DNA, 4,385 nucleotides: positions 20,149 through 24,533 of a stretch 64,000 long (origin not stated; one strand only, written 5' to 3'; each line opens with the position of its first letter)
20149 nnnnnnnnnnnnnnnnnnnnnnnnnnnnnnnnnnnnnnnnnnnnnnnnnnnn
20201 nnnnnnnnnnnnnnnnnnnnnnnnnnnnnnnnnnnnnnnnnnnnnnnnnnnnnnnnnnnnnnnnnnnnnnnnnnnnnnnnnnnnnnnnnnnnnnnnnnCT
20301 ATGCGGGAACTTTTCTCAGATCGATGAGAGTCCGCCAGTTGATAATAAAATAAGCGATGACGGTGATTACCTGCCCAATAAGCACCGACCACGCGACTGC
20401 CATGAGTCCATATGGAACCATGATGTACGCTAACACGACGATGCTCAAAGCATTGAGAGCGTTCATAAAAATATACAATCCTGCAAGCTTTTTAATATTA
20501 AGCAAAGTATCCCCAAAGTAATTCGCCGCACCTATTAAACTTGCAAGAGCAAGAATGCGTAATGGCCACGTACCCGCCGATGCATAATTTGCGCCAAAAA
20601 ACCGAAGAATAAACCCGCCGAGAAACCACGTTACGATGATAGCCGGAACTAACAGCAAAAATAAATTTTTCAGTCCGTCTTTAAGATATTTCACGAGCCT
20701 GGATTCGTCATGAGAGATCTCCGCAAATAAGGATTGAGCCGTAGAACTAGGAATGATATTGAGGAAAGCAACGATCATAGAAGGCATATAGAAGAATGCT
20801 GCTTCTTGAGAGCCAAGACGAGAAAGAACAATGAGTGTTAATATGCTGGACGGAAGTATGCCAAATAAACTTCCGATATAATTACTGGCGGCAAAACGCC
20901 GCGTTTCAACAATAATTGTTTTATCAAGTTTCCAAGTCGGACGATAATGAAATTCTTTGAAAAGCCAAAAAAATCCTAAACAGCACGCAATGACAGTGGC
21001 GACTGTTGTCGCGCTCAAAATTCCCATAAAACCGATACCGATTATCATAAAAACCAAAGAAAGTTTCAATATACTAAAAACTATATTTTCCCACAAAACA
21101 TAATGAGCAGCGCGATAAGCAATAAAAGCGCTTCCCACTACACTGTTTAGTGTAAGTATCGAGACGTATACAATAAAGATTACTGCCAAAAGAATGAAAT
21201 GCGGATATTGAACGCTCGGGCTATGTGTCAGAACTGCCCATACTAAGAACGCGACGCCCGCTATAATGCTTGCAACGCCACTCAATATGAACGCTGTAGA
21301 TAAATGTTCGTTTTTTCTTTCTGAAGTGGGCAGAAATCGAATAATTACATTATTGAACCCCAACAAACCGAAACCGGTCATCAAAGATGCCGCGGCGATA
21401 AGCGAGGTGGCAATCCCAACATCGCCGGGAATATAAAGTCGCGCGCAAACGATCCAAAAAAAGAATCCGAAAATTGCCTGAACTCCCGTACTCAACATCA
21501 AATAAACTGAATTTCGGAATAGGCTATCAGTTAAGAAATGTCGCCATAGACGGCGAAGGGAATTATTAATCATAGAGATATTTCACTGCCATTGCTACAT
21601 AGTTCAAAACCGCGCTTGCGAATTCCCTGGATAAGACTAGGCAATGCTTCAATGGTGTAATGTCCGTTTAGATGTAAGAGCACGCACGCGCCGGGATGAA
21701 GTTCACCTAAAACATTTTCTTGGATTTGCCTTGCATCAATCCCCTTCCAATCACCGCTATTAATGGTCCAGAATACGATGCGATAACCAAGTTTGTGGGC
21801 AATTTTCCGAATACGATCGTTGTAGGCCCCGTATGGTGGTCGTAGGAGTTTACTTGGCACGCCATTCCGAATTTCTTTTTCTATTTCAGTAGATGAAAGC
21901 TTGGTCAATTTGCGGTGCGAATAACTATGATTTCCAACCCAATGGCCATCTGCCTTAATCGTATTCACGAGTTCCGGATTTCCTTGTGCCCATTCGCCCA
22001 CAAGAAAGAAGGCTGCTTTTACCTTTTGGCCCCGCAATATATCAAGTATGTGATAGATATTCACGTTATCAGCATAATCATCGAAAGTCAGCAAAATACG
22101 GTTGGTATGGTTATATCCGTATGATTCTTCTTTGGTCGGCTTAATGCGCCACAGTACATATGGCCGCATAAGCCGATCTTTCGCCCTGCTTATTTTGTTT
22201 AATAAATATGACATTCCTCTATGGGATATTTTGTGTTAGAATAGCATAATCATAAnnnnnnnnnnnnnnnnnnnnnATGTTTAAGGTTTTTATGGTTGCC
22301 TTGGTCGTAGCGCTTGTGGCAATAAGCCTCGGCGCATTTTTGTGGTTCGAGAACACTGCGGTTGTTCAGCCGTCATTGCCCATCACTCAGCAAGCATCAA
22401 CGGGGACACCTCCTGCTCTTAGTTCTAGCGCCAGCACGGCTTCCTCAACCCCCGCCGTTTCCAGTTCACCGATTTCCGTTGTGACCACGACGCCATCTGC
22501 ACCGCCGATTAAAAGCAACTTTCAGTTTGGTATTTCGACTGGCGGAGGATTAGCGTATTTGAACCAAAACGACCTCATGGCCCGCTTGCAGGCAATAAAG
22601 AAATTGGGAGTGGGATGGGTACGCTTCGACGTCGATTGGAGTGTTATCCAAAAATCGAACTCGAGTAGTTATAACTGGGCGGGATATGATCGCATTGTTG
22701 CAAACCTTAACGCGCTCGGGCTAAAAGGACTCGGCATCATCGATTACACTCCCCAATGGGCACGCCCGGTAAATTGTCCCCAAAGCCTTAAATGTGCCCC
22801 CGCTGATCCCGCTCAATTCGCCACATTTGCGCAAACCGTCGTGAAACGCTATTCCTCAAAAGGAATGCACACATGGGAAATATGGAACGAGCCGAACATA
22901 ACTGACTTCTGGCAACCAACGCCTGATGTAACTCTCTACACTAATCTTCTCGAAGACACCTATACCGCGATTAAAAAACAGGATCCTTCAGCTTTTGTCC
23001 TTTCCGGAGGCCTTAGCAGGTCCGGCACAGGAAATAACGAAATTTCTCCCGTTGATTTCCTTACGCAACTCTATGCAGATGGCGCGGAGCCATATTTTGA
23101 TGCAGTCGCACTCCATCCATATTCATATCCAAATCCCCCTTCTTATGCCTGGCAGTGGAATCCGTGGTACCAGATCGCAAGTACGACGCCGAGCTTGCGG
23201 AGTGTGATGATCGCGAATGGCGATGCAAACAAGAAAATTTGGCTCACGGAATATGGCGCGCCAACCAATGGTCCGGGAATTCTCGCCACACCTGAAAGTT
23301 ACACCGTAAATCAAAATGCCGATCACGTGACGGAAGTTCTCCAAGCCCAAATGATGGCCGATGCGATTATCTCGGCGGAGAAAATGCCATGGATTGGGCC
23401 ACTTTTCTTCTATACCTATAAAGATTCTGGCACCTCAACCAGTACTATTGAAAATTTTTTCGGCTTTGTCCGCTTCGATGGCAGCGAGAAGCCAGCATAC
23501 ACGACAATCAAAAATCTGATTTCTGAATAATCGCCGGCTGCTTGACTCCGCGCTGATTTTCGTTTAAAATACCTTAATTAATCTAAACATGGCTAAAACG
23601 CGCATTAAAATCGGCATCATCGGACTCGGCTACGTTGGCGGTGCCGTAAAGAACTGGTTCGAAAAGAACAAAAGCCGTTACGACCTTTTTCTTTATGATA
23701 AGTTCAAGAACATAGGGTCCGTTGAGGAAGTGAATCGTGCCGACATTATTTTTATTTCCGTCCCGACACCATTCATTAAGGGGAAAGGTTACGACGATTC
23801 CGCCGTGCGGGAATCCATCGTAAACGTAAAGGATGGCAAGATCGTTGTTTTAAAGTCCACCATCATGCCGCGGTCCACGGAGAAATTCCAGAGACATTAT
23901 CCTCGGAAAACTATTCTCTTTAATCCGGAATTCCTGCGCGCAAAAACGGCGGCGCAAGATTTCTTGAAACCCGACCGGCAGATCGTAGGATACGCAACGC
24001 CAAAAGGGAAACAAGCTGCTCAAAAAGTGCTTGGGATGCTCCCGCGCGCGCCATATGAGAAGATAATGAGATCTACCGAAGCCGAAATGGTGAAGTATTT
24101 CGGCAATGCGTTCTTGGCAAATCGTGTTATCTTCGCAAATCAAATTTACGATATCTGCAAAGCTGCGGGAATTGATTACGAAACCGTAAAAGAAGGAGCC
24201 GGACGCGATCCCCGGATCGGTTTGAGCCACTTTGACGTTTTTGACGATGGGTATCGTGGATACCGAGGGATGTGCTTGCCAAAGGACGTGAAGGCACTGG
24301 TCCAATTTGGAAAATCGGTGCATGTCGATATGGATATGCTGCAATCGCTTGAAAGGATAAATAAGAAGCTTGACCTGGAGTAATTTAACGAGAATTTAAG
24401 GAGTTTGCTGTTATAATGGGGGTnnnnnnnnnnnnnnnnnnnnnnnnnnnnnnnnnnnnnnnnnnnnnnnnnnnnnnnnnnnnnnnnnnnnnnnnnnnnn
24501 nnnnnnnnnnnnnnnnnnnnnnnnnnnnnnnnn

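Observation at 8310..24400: AT-richer glycan-biosynthesis island embedded in a GC-rich backbone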

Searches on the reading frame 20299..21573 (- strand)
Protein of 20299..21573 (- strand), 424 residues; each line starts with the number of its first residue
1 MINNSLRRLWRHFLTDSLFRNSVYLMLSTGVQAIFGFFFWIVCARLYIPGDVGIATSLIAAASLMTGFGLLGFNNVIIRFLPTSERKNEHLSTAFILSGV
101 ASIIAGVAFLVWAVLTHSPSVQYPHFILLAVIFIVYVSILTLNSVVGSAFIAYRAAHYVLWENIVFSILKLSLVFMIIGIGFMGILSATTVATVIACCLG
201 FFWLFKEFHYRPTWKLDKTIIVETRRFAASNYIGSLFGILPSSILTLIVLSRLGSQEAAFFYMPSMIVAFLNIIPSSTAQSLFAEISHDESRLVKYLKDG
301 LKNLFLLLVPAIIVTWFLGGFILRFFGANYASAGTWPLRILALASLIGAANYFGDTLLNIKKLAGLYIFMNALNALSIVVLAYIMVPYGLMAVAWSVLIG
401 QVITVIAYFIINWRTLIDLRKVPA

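Call 4: search_protein_families(library=pfam, proteins=[window:20299-21573:-], max_evalue=0.01)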
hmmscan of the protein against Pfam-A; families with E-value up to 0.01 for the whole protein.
window:20299-21573:- (424 aa): 2 families
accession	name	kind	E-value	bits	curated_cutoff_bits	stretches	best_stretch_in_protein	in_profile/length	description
PF01943.22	Polysacc_synt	-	1.1e-13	51.7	28.2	1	19-281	2-265/274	Polysaccharide biosynthesis protein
PF13440.11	Polysacc_synt_3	-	7.8e-10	38.9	23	1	42-330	1-288/293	Polysaccharide biosynthesis protein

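Call 46: search_protein_families(library=ncbifam, proteins=[window:20299-21573:-], max_evalue=0.001)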
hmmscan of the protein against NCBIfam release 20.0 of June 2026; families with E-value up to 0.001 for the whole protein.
window:20299-21573:- (424 aa): 0 families

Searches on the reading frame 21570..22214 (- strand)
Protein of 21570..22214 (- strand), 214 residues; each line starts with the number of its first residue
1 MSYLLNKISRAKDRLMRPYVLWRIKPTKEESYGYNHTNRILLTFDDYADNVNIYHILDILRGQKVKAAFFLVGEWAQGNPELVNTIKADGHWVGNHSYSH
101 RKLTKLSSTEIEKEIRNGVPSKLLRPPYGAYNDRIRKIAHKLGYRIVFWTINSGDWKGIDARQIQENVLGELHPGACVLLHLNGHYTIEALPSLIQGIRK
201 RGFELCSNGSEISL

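Call 4: search_protein_families(library=pfam, proteins=[window:21570-22214:-], max_evalue=0.01)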
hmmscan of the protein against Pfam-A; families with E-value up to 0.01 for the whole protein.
window:21570-22214:- (214 aa): 1 family
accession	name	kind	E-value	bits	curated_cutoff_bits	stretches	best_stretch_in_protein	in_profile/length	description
PF01522.26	Polysacc_deac_1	-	3.6e-31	108.1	23.1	1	37-147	6-124/124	Polysaccharide deacetylase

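Call 46: search_protein_families(library=ncbifam, proteins=[window:21570-22214:-], max_evalue=0.001)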
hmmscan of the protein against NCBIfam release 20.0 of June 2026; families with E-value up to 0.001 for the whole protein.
window:21570-22214:- (214 aa): 9 families
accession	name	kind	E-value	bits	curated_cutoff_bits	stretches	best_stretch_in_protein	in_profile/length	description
TIGR02764.1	spore_ybaN_pdaB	equivalog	1.3e-44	152.3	237.4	1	37-206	5-185/191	polysaccharide deacetylase family sporulation protein PdaB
TIGR02884.1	spore_pdaA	equivalog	6.1e-38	130.8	298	1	35-207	34-219/224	delta-lactam-biosynthetic de-N-acetylase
NF045821.1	PgAcgDacpgdA1_Bac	equivalog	2.1e-34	118.7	400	1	33-194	84-257/282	peptidoglycan-N-acetylglucosamine deacetylase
TIGR04243.1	nodulat_NodB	equivalog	5.7e-34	117.3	240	1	38-183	2-156/197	chitooligosaccharide deacetylase NodB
TIGR02873.1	spore_ylxY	hypoth_equivalog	1.6e-33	116.1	391.5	1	50-206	97-261/268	probable sporulation protein, polysaccharide deacetylase family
NF045820.1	PgAcgDacpgdA_Strep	equivalog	5.8e-31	107.8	800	1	34-205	264-441/463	peptidoglycan-N-acetylglucosamine deacetylase PgdA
NF045822.1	PgAcgDacpgdA2_Bac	equivalog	1.3e-21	77.2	400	1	39-206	71-256/274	peptidoglycan-N-acetylglucosamine deacetylase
TIGR03006.1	pepcterm_polyde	equivalog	1.9e-14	53.4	276.2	1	51-117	34-100/272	XrtA system polysaccharide deacetylase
TIGR03938.2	deacetyl_PgaB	equivalog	0.00014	20.3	321.9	0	108-148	191-229/621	poly-beta-1,6-N-acetyl-D-glucosamine N-deacetylase PgaB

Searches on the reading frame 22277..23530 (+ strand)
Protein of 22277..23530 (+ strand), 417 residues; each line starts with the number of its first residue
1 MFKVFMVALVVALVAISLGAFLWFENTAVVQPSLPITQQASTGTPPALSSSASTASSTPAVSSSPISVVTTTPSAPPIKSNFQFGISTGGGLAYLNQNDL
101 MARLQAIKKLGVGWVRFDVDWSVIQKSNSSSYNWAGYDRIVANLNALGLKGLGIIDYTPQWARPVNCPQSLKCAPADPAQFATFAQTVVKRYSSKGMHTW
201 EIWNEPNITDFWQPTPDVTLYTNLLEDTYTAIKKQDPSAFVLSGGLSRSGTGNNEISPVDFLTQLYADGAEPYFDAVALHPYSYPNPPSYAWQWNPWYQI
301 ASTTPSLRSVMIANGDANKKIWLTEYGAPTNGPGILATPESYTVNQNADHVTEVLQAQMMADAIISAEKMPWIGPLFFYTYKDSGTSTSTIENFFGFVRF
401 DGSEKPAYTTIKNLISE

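Call 4: search_protein_families(library=pfam, proteins=[window:22277-23530:+], max_evalue=0.01)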
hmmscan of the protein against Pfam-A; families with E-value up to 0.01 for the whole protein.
window:22277-23530:+ (417 aa): 3 families
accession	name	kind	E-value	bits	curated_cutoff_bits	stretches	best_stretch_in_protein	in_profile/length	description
PF00150.24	Cellulase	-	1.2e-09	38.5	23.5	1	84-333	11-243/272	Cellulase (glycosyl hydrolase family 5)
PF01229.23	Glyco_hydro_39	-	5e-06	26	26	1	184-239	134-191/472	Glycosyl hydrolases family 39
PF01373.23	Glyco_hydro_14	-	0.00021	20.8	27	1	98-156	16-74/402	Glycosyl hydrolase family 14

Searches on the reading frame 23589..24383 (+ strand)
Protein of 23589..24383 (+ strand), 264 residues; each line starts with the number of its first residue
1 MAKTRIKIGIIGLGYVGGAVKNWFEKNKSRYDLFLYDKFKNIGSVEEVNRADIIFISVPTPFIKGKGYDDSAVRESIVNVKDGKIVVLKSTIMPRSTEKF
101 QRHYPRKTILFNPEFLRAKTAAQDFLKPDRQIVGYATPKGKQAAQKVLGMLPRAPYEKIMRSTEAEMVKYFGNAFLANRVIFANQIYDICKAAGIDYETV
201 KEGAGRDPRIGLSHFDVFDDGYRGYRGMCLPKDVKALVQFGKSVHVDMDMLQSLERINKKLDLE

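Call 4: search_protein_families(library=pfam, proteins=[window:23589-24383:+], max_evalue=0.01)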
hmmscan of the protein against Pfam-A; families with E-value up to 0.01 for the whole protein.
window:23589-24383:+ (264 aa): 2 families
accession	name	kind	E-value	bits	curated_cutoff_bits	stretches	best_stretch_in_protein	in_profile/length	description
PF00984.24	UDPG_MGDP_dh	-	2.1e-23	82.7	25.4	1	164-259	2-93/94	UDP-glucose/GDP-mannose dehydrogenase family, central domain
PF03721.20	UDPG_MGDP_dh_N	-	1.6e-19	70.7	27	1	46-145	72-185/187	UDP-glucose/GDP-mannose dehydrogenase family, NAD binding domain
